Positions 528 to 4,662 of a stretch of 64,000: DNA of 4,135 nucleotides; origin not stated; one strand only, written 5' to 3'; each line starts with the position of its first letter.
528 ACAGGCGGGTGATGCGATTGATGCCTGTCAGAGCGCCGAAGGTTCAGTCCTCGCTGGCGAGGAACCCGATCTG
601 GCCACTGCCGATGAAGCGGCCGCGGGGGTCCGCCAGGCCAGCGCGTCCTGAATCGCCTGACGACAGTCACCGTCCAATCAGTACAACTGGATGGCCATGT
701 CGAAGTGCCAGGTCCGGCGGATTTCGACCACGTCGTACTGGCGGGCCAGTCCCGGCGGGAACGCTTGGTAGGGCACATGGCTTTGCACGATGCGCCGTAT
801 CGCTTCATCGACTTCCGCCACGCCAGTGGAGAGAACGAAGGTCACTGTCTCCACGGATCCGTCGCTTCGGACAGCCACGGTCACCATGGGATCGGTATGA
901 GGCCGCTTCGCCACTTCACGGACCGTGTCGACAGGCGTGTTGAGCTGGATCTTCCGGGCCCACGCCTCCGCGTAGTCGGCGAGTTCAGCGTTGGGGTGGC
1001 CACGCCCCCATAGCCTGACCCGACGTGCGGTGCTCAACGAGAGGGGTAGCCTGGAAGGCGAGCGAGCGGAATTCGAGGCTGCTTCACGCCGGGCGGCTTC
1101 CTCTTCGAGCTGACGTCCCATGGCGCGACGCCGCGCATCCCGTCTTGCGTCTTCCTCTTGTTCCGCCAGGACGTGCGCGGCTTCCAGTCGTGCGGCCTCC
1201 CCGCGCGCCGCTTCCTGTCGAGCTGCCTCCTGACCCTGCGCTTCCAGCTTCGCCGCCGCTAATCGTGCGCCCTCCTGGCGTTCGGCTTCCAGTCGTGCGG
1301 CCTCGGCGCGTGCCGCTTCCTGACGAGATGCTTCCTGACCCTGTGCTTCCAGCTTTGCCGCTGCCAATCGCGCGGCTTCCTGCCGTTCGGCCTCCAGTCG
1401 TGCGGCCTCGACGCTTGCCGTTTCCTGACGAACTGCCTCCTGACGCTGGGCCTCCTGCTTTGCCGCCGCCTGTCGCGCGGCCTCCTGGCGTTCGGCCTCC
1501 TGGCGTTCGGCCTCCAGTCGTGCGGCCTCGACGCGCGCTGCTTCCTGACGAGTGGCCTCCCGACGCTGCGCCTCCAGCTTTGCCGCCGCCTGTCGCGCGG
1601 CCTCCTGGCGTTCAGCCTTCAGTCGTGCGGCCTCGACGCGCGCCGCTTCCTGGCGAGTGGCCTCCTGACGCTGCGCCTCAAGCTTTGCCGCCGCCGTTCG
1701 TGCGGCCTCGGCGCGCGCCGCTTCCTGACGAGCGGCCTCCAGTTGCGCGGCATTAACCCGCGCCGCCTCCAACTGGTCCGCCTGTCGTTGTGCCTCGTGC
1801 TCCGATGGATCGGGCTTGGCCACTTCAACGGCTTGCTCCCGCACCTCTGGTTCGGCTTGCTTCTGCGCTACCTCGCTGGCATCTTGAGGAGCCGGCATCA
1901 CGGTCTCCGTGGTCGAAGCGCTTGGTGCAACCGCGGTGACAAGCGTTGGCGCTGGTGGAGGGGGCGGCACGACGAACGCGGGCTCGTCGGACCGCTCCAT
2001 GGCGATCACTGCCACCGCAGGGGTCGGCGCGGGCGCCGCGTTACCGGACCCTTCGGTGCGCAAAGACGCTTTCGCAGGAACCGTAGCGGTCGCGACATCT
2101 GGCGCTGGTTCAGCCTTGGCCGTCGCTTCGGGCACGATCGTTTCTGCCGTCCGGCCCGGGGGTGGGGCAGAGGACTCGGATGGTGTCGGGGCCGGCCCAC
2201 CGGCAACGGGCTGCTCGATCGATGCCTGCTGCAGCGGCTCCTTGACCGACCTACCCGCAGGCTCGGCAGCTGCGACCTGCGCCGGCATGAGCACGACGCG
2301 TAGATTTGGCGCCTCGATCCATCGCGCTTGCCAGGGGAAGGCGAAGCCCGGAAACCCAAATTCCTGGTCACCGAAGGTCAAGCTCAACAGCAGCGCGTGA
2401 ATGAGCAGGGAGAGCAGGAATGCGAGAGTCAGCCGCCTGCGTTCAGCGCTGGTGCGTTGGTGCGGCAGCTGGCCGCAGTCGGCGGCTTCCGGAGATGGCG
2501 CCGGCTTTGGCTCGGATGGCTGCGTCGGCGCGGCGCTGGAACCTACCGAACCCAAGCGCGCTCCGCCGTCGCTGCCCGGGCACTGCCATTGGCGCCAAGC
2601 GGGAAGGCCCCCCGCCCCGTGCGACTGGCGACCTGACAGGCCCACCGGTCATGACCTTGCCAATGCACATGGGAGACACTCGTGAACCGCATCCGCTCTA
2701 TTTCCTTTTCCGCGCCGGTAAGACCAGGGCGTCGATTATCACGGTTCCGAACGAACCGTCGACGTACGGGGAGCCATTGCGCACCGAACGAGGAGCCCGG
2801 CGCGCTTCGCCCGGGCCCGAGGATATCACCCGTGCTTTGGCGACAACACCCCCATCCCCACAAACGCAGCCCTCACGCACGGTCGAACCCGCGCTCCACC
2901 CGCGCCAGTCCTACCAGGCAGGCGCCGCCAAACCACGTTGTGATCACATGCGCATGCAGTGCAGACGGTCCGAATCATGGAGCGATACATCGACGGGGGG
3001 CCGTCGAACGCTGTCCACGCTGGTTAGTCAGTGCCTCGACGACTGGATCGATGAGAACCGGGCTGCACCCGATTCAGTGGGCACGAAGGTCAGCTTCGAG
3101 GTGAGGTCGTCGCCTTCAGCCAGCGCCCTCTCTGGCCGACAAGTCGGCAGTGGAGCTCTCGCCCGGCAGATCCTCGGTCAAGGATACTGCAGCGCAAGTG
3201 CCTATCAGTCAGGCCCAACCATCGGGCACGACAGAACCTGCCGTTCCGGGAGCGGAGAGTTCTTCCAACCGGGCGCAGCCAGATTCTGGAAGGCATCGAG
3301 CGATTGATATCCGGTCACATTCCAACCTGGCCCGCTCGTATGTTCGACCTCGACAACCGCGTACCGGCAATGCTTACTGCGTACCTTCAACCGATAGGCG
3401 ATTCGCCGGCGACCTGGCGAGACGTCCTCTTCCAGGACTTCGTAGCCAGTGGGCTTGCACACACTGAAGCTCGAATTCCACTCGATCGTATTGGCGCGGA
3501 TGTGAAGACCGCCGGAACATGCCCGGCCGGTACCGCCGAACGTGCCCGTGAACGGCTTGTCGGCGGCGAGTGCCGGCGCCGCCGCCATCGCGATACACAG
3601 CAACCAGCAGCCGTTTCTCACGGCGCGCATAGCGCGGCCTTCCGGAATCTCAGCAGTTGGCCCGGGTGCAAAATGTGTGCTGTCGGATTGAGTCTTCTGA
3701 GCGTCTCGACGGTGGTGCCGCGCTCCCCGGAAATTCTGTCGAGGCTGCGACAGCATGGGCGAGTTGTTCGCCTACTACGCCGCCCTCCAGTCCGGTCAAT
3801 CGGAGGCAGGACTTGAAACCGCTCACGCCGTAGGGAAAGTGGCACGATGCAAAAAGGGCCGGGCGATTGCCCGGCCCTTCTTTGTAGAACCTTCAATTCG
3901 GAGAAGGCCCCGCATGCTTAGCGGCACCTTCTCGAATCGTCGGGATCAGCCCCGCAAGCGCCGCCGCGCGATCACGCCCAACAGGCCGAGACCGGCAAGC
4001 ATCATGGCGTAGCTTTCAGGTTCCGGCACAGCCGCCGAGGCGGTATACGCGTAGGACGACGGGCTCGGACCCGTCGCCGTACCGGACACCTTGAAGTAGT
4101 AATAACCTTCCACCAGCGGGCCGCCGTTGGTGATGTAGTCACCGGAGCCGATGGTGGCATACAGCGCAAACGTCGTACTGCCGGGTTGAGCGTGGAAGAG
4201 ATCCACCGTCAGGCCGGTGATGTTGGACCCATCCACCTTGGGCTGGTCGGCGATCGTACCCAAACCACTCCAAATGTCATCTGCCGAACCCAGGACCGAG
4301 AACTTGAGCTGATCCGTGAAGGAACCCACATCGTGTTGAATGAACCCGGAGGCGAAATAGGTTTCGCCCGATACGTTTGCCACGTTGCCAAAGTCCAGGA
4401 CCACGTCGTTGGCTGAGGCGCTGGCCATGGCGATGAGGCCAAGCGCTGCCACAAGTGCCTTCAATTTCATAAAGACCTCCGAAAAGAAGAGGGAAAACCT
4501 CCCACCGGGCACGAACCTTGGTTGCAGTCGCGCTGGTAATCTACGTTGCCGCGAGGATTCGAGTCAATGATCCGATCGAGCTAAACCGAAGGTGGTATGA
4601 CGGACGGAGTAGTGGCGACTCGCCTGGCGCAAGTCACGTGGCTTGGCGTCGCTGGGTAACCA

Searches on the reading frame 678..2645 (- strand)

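Call 16: search_protein_families(library=ncbifam, proteins=[window:678-2645:-], max_evalue=0.001)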
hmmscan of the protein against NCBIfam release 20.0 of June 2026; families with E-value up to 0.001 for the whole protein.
window:678-2645:- (655 aa): 1 family
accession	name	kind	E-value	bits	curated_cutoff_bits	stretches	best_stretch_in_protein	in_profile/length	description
TIGR02794.1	tolA_full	equivalog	0.00025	20.4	59.45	1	353-618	88-333/362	cell envelope integrity protein TolA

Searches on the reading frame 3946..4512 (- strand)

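Call 16: search_protein_families(library=ncbifam, proteins=[window:3946-4512:-], max_evalue=0.001)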
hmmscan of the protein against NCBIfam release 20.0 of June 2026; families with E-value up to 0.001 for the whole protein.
window:3946-4512:- (188 aa): 11 families
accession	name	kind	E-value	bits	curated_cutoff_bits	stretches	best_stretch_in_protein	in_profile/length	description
NF038126.1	PEP_CTERM_FxDxF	subfamily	2.4e-27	96.2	50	1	20-185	2-165/165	FxDxF family PEP-CTERM protein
NF038129.1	PEP_NF038129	equivalog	1.5e-09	38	65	1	113-185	119-194/194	NF038129 family PEP-CTERM protein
NF035944.1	PEPxxWA-CTERM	domain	1.7e-08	34.2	35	1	162-185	1-24/24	PEPxxWA-CTERM sorting domain-containing protein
NF033554.9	floc_PepA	equivalog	7.1e-07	29.3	80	1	160-187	235-260/261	flocculation-associated PEP-CTERM protein PepA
NF038119.1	PEP_CTERM_MHFG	equivalog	1.6e-06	28.6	100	1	148-185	222-259/260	MHFG family PEP-CTERM protein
NF038118.1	PEP_CTERM_CCXG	equivalog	8e-06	25.7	90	1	156-185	170-199/199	CCXG family PEP-CTERM protein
NF038124.1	PEP_CTERM_TLD_A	exception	1.1e-05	25.1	100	1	156-185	206-234/235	PEP_CTERM-anchored TLD domain-containing protein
NF041538.1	PEP_EDSA_1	subfamily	2.5e-05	24.1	100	1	157-185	279-307/307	EDSAP-1 family PEP-CTERM protein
NF041927.1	Xrt_dep_XDP1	equivalog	8.6e-05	22.6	125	1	133-185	194-242/242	exosortase-dependent surface protein XDP1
NF038120.1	PEP_CTERM_QFxxD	subfamily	0.00042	20.2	80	1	160-185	191-214/215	NF038120 family PEP-CTERM protein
TIGR02595.1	PEP_CTERM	domain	0.00065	20.4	16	1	162-185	1-22/24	PEP-CTERM sorting domain-containing protein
